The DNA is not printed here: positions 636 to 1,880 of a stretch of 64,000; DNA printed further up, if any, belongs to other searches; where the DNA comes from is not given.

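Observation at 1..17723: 17.7-kb, 16-gene single-strand surface-glycan locus with an atypical enzyme mix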

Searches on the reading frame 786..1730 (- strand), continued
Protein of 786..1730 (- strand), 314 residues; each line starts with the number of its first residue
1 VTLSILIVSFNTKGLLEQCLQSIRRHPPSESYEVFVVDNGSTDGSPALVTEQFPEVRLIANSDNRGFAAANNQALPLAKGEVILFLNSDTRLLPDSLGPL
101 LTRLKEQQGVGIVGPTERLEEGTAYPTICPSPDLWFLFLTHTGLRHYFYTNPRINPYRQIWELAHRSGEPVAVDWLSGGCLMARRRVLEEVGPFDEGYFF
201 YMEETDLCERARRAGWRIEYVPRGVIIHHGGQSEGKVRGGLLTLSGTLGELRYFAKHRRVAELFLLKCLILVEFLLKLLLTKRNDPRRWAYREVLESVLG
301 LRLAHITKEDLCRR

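Call 20: find_related_loci(query=L001:19116-20393:+, collection=genome_contigs, flank=10000)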
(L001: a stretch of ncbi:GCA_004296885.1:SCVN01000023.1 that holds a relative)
Query L001:19116-20393:+ (425 aa) in genome_contigs; peptide patterns used: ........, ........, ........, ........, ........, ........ (x = any residue, [..] = any of these).
253 stretches matched a pattern; 173 encode a relative of the query (tblastn E <= 1e-3); the best 80 are kept; 80 distinct loci.
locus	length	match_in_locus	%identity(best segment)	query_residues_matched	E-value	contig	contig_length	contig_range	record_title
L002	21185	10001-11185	83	29-423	0e+0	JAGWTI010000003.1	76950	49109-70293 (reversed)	MAG: Nitrospirota bacterium isolate REEB37 contig-150_281, whole genome shotgun sequence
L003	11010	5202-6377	72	29-417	5e-177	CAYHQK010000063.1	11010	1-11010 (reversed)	MAG TPA_asm: uncultured Nitrospira sp. isolate ERP119705_co14_26 genome assembly, contig: NODE_8039_length_11010_cov_10.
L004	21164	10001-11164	71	27-415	2e-175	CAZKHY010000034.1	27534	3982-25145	MAG TPA_asm: uncultured Nitrospira sp. isolate SRP093762_co1_15 genome assembly, contig: NODE_1046_length_27534_cov_12.7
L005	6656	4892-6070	70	29-422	9e-177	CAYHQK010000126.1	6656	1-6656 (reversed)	MAG TPA_asm: uncultured Nitrospira sp. isolate ERP119705_co14_26 genome assembly, contig: NODE_19834_length_6656_cov_9.2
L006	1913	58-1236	71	29-422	0e+0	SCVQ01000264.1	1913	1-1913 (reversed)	MAG: Nitrospirae bacterium isolate GW928_bin.19 GW928_bin.19-20756, whole genome shotgun sequence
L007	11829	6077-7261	68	30-421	2e-173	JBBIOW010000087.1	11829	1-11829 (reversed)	MAG: Nitrospiraceae bacterium isolate PGS172224_bin_289 NODE_5622_length_11829_cov_4.422286, whole genome shotgun sequen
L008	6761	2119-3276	67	29-415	1e-171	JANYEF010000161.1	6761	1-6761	MAG: Nitrospira sp. isolate 337R_metabinner_41 337R_k141_327520, whole genome shotgun sequence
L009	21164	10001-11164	66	27-415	2e-170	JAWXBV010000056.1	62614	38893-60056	MAG: Nitrospirota bacterium isolate MP7G1.139 k99_617750, whole genome shotgun sequence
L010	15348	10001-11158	67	29-415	3e-170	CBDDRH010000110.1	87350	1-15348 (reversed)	uncultured bacterium isolate s14_5 genome assembly, contig: k141_833536, whole genome shotgun sequence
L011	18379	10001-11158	67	29-415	2e-168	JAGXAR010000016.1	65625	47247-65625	MAG: Nitrospirae bacterium isolate REEB81 contig-150_357, whole genome shotgun sequence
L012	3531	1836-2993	67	29-415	2e-176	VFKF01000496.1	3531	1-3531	MAG: Nitrospira sp. isolate Bin_54_10 c_000004006970, whole genome shotgun sequence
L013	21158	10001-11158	66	29-415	6e-167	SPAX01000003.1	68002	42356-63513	MAG: Nitrospira sp. isolate RCB Rifle_cladeB_scaffold_3, whole genome shotgun sequence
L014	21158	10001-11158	65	29-415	9e-167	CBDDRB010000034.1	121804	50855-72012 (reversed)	uncultured bacterium isolate s7_161 genome assembly, contig: s7_161.fak141_2465959, whole genome shotgun sequence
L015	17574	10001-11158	67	29-415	3e-167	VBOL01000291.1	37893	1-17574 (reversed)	MAG: Nitrospirae bacterium isolate NS_9 14_0903_13_30cm_scaffold_7154263, whole genome shotgun sequence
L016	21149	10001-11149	67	29-412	2e-167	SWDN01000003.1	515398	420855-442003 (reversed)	MAG: Nitrospira sp. isolate RSF48 Nitrospira_sp_RSF48_3, whole genome shotgun sequence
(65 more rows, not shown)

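Call 23: search_protein_families(library=pfam, proteins=[L002:2022-2702:+, L002:2830-3840:+, L002:3925-4728:+, L002:4887-5864:+, L002:6008-6805:+, L002:11161-12789:+, L002:12411-13556:+, L002:13569-14207:+, L002:14212-15282:+, L002:15279-16433:+], max_evalue=0.001)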
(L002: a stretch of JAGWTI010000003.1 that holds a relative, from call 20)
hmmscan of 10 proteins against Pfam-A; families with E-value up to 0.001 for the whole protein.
L002:2022-2702:+ (226 aa): 7 families
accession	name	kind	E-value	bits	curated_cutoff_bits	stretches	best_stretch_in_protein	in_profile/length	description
PF13489.12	Methyltransf_23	-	4.7e-23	82.2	27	1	22-175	21-163/164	Methyltransferase domain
PF08241.18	Methyltransf_11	-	8.7e-14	52.4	21.2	1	28-119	1-94/95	Methyltransferase domain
PF08242.18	Methyltransf_12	-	1.9e-11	45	30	1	28-117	1-97/98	Methyltransferase domain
PF13649.12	Methyltransf_25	-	5.9e-10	40.1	27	1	27-116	1-97/97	Methyltransferase domain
PF07021.18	MetW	-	1.9e-08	34.6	21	1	19-140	10-127/193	Methionine biosynthesis protein MetW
PF13847.12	Methyltransf_31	-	1e-07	32.2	27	1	23-124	3-113/145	Methyltransferase domain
PF05175.20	MTS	-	0.00061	19.9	23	1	9-69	16-78/170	Methyltransferase small domain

L002:2830-3840:+ (336 aa): 7 families
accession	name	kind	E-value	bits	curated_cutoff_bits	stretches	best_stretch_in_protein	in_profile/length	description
PF13489.12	Methyltransf_23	-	4.1e-29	101.8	27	1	87-237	11-161/164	Methyltransferase domain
PF08241.18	Methyltransf_11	-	1.3e-15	58.3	21.2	1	103-191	1-94/95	Methyltransferase domain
PF13649.12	Methyltransf_25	-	2.6e-11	44.5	27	1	102-187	1-96/97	Methyltransferase domain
PF08242.18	Methyltransf_12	-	9.9e-10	39.5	30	1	103-187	1-95/98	Methyltransferase domain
PF13847.12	Methyltransf_31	-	4e-05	23.8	27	1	102-197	7-114/145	Methyltransferase domain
PF07021.18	MetW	-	0.00031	20.9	21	1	100-183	15-101/193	Methionine biosynthesis protein MetW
PF02353.26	CMAS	-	0.00069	19.4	27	1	98-237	61-212/273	Mycolic acid cyclopropane synthetase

L002:3925-4728:+ (267 aa): 5 families
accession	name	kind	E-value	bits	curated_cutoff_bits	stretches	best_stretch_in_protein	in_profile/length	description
PF13489.12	Methyltransf_23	-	5e-14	52.8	27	1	36-190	7-163/164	Methyltransferase domain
PF08242.18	Methyltransf_12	-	6.4e-12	46.5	30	1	55-148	1-98/98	Methyltransferase domain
PF08241.18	Methyltransf_11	-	1.2e-09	39.1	21.2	1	55-149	1-94/95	Methyltransferase domain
PF13649.12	Methyltransf_25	-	3.3e-09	37.7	27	1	54-146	1-97/97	Methyltransferase domain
PF00398.26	RrnaAD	-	3.2e-05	23.6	24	1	46-104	26-82/263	Ribosomal RNA adenine dimethylase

L002:4887-5864:+ (325 aa): 3 families
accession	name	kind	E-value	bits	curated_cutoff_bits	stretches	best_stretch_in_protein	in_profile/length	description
PF00535.33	Glycos_transf_2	-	2.9e-06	27.8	23.3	1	97-161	66-129/168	Glycosyl transferase family 2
PF13712.12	Glyco_tranf_2_5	-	0.00089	19.5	27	0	87-152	31-98/210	Glycosyltransferase like family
PF13632.12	Glyco_trans_2_3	-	0.00098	19.4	27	0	112-158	1-45/198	Glycosyl transferase family group 2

L002:6008-6805:+ (265 aa): 2 families
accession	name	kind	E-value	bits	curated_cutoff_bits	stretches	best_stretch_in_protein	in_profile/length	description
PF00535.33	Glycos_transf_2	-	2.3e-34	119.2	23.3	1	22-200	1-165/168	Glycosyl transferase family 2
PF13641.12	Glyco_tranf_2_3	-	3.1e-09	37.6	27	1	19-229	1-204/230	Glycosyltransferase like family 2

L002:11161-12789:+ (542 aa): 1 family
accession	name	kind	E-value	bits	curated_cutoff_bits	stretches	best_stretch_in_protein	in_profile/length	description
PF02811.25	PHP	-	9.4e-06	26.5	26.4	1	47-135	2-63/164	PHP domain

L002:12411-13556:+ (381 aa): 1 family
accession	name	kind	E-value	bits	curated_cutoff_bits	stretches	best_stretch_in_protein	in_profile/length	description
PF08889.16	WbqC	-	1.4e-75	254.3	21.3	1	133-346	1-217/218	WbqC-like protein family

L002:13569-14207:+ (212 aa): 1 family
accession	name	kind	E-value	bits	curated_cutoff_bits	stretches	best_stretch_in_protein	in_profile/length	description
PF02585.22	PIG-L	-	1.7e-26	93.6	28.2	1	13-126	1-127/129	GlcNAc-PI de-N-acetylase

L002:14212-15282:+ (356 aa): 2 families
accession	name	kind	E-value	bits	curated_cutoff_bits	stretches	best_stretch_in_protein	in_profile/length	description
PF01041.23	DegT_DnrJ_EryC1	-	5e-88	296.2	19.8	1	15-352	3-360/360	DegT/DnrJ/EryC1/StrS aminotransferase family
PF01053.26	Cys_Met_Meta_PP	-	0.0001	21.4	27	1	35-129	51-142/381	Cys/Met metabolism PLP-dependent enzyme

L002:15279-16433:+ (384 aa): 1 family
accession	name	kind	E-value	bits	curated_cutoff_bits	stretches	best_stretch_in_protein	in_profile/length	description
PF00953.26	Glycos_transf_4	-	2.3e-33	115.9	27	1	110-264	2-159/160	Glycosyl transferase family 4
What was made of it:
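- The primer enzyme is WecA-type, not the Bac_transf type of XrtA loci (call 23).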

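Call 24: search_protein_families(library=pfam, proteins=[L002:16464-17495:+, L002:17947-19587:+, L002:20051-21184:-, L002:6842-8752:+, L002:8641-9987:+, L002:23-1027:+, L002:1024-2025:+], max_evalue=0.001)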
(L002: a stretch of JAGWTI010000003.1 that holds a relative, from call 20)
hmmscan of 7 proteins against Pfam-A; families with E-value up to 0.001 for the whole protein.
L002:16464-17495:+ (343 aa): 1 family
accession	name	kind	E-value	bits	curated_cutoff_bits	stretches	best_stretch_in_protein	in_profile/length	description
PF01008.23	IF-2B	-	5.8e-96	321.4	22.4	1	44-334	2-280/280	Initiation factor 2 subunit family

L002:17947-19587:+ (546 aa): 4 families
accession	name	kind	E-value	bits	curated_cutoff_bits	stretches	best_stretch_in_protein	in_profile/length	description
PF13432.12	TPR_16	-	6.9e-08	33.2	32.7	1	124-181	4-58/65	Tetratricopeptide repeat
PF13428.12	TPR_14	-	4.2e-07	30.5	23.5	0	124-155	8-39/44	Tetratricopeptide repeat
PF13174.12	TPR_6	-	9.9e-05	23.2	26.3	0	155-182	1-28/33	Tetratricopeptide repeat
PF07719.23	TPR_2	-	0.00023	21.5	27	0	154-178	1-25/34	Tetratricopeptide repeat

L002:20051-21184:- (377 aa): 0 families

L002:6842-8752:+ (636 aa): 3 families
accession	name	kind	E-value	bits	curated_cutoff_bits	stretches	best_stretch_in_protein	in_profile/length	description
PF00733.27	Asn_synthase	-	2.3e-99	333.9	21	1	243-628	3-354/354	Asparagine synthase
PF13537.11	GATase_7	-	4.9e-45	153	25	1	44-167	2-122/123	Glutamine amidotransferase domain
PF13522.11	GATase_6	-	8.3e-40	136.3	27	1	28-162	1-130/130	Glutamine amidotransferase domain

L002:8641-9987:+ (448 aa): 6 families
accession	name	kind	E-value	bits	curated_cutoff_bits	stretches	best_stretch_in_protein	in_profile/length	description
PF00534.26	Glycos_transf_1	-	2.9e-33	115.3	26.4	1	246-414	6-170/172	Glycosyl transferases group 1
PF13692.12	Glyco_trans_1_4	-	3.6e-28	99.1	27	1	256-397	3-141/142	Glycosyl transferases group 1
PF13439.12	Glyco_transf_4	-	1e-22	81.4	28.5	1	51-235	1-170/170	Glycosyltransferase Family 4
PF13579.12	Glyco_trans_4_4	-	2.2e-19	70.8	29.7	1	52-228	1-156/158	Glycosyl transferase 4-like domain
PF20706.3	GT4-conflict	-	9.9e-11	41.7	26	1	52-430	12-385/385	Family 4 Glycosyltransferase in conflict systems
PF13524.12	Glyco_trans_1_2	-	1.5e-09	38.4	25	1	313-430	28-142/144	Glycosyl transferase-like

L002:23-1027:+ (334 aa): 7 families
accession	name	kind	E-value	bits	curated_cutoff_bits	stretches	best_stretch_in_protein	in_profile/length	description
PF00534.26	Glycos_transf_1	-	3.8e-41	140.9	26.4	1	142-301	2-167/172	Glycosyl transferases group 1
PF13692.12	Glyco_trans_1_4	-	3.1e-38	131.7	27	1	157-292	3-142/142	Glycosyl transferases group 1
PF20706.3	GT4-conflict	-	2.3e-14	53.6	26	1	93-315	137-381/385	Family 4 Glycosyltransferase in conflict systems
PF13579.12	Glyco_trans_4_4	-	7.4e-13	49.6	29.7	1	2-131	23-157/158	Glycosyl transferase 4-like domain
PF13439.12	Glyco_transf_4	-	8.5e-12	45.9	28.5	1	32-132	54-165/170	Glycosyltransferase Family 4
PF13524.12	Glyco_trans_1_2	-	6.7e-08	33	25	1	173-302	5-124/144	Glycosyl transferase-like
PF13477.12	Glyco_trans_4_2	-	1e-06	29.4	23.4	1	16-108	42-137/139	Glycosyl transferase 4-like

L002:1024-2025:+ (333 aa): 4 families
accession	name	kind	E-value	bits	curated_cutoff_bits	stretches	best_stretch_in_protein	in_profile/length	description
PF00535.33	Glycos_transf_2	-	2.5e-22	80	23.3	1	7-117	1-114/168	Glycosyl transferase family 2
PF13641.12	Glyco_tranf_2_3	-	9.7e-14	52.4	27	1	6-228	3-208/230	Glycosyltransferase like family 2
PF10111.15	Glyco_tranf_2_2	-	7.8e-05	22.7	27.3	0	165-215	148-200/276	Glycosyltransferase like family 2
PF13632.12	Glyco_trans_2_3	-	0.00021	21.6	27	1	175-226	69-118/198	Glycosyl transferase family group 2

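Call 25: search_protein_families(library=ncbifam, proteins=[L002:6842-8752:+, L002:11161-12789:+, L002:12411-13556:+, L002:13569-14207:+, L002:14212-15282:+, L002:15279-16433:+, L002:16464-17495:+, L002:17947-19587:+], max_evalue=0.00001)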
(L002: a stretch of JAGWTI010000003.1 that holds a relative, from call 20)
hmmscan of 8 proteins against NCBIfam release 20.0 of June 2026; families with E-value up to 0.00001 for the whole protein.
L002:6842-8752:+ (636 aa): 9 families
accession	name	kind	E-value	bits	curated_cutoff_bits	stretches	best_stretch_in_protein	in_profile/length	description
TIGR03108.1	eps_aminotran_1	hypoth_equivalog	1.2e-161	539.5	816.9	1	1-625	1-623/628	XrtA/PEP-CTERM system amidotransferase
TIGR01536.1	asn_synth_AEB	equivalog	7.6e-133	444.2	267.1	1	2-563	1-517/517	asparagine synthase (glutamine-hydrolyzing)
TIGR03104.1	trio_amidotrans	equivalog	1e-115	387.3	570.1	2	1-381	1-385/589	N-acetylglutaminylglutamine amidotransferase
NF006949.0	PRK09431.1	equivalog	5.4e-83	279.4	499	3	1-168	1-167/554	asparagine synthase B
NF033535.1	lass_lactam_cya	exception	3.4e-52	177.9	525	2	2-372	2-375/668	lasso peptide isopeptide bond-forming cyclase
NF033561.1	macrolact_Ik_Al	subfamily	4.6e-20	71.7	300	2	93-386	57-344/561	albusnodin/ikarugamycin family macrolactam cyclase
NF001484.0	PRK00331.1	subfamily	2e-16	59.5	381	1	57-128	87-168/601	isomerizing glutamine--fructose-6-phosphate transaminase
TIGR01135.1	glmS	equivalog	6.3e-15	54.7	418.05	1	57-134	86-174/607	glutamine--fructose-6-phosphate transaminase (isomerizing)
TIGR01134.1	purF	equivalog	7.3e-13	48.7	350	1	56-162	85-195/432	amidophosphoribosyltransferase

L002:11161-12789:+ (542 aa): 1 family
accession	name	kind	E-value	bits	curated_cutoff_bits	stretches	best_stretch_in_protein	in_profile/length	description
NF038032.1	CehA_McbA_metalo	domain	2.5e-12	46.9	80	1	372-510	187-314/315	CehA/McbA family metallohydrolase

L002:12411-13556:+ (381 aa): 0 families

L002:13569-14207:+ (212 aa): 4 families
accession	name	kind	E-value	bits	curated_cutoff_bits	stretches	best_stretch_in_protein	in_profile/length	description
TIGR04001.1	thiol_BshB1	equivalog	1.3e-33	116.6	182.5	1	10-178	2-192/226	bacillithiol biosynthesis deacetylase BshB1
TIGR04000.1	thiol_BshB2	equivalog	5e-15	55.7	195.25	1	12-174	3-188/217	bacillithiol biosynthesis deacetylase BshB2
TIGR03446.1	mycothiol_Mca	equivalog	9.5e-09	35.2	277.15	0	10-85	1-89/283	mycothiol conjugate amidase Mca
TIGR03445.1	mycothiol_MshB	equivalog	1.9e-07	31.2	224.35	0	16-69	4-58/284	N-acetyl-1-D-myo-inositol-2-amino-2-deoxy-alpha-D-glucopyranoside deacetylase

L002:14212-15282:+ (356 aa): 9 families
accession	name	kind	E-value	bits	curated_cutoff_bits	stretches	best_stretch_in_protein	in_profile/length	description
TIGR03588.1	PseC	equivalog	1.8e-60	204.9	423.5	1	8-353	2-378/380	UDP-4-amino-4,6-dideoxy-N-acetyl-beta-L-altrosamine transaminase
NF008658.2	PRK11658.1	equivalog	1.7e-57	194.8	631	1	7-353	4-375/379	UDP-4-amino-4-deoxy-L-arabinose aminotransferase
TIGR04181.1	NHT_00031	hypoth_equivalog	1.7e-54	185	420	1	8-314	1-332/359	LegC family aminotransferase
TIGR04427.1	PLP_DesI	equivalog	1.6e-42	146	650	1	33-352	49-380/390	dTDP-4-dehydro-6-deoxyglucose aminotransferase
NF008687.0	PRK11706.1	equivalog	3.6e-41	141.2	375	1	8-354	2-373/375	dTDP-4-amino-4,6-dideoxygalactose transaminase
NF011936.0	PRK15407.1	equivalog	6e-36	124.1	423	2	4-209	33-250/440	lipopolysaccharide biosynthesis protein RfbH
TIGR02379.1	ECA_wecE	subfamily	7.8e-32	110.5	434.85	1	8-352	2-372/376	dTDP-4-amino-4,6-dideoxy-D-glucose transaminase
NF006488.0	PRK08912.1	equivalog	1.5e-09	37.3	498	1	55-130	90-165/387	aminotransferase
NF006569.0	PRK09082.1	subfamily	1.1e-06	28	420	1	55-130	94-169/386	methionine aminotransferase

L002:15279-16433:+ (384 aa): 3 families
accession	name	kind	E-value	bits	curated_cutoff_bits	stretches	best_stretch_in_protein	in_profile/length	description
TIGR02380.1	ECA_wecA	exception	1.3e-37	129.8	326.05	1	46-377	8-336/346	UDP-N-acetylglucosamine--undecaprenyl-phosphate N-acetylglucosaminephosphotransferase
NF053644.1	MraY_archaea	equivalog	5.9e-15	55.4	450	1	168-265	183-276/340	pseudomurein biosynthesis MraY family phospho-N-acetylmuramoyl-pentapeptide-transferase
TIGR00445.1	mraY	equivalog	3.3e-10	39.9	192.05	1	165-262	135-243/321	phospho-N-acetylmuramoyl-pentapeptide-transferase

L002:16464-17495:+ (343 aa): 8 families
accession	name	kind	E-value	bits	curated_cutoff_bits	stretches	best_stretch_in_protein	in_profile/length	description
NF004326.0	PRK05720.1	subfamily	1.1e-145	485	271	1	4-336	12-344/358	s-methyl-5-thioribose-1-phosphate isomerase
TIGR00512.1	salvage_mtnA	equivalog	1.9e-135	451.2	279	1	4-333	2-334/335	S-methyl-5-thioribose-1-phosphate isomerase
TIGR00524.1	eIF-2B_rel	subfamily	1.3e-126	421.9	185.85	1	29-334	1-303/303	S-methyl-5-thioribose-1-phosphate isomerase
NF004700.0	PRK06036.1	equivalog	4.8e-126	420.4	528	1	4-335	3-331/339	S-methyl-5-thioribose-1-phosphate isomerase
NF004436.0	PRK05772.1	equivalog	7.2e-98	328.2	521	1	4-334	18-351/363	S-methyl-5-thioribose-1-phosphate isomerase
TIGR00511.1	ribulose_e2b2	equivalog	1.6e-67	227.9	314.1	1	33-335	3-289/301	ribose 1,5-bisphosphate isomerase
NF006210.0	PRK08335.1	equivalog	3.1e-27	95.5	339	1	38-334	12-271/275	translation initiation factor IF-2B subunit alpha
NF004994.0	PRK06372.1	equivalog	1.3e-14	54.3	249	1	181-334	110-248/253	translation initiation factor IF-2B subunit delta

L002:17947-19587:+ (546 aa): 1 family
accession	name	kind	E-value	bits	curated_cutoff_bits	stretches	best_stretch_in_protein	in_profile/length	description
TIGR02795.1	tol_pal_ybgF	equivalog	2.1e-11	44.4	90.1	1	122-198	7-83/119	tol-pal system protein YbgF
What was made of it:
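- On Wzx/Wzy-dependent polysaccharide pathway: The only candidate is a 542-aa PHP/CehA-like protein in the 3' module, PF02811 26.5 bits (calls 23, 25).
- L002 families: PF00953 116 bits for WecA, PF01041 for DegT, PF02585 for PIG-L, PF08889 for WbqC, and Asn_synthase (calls 23-25).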
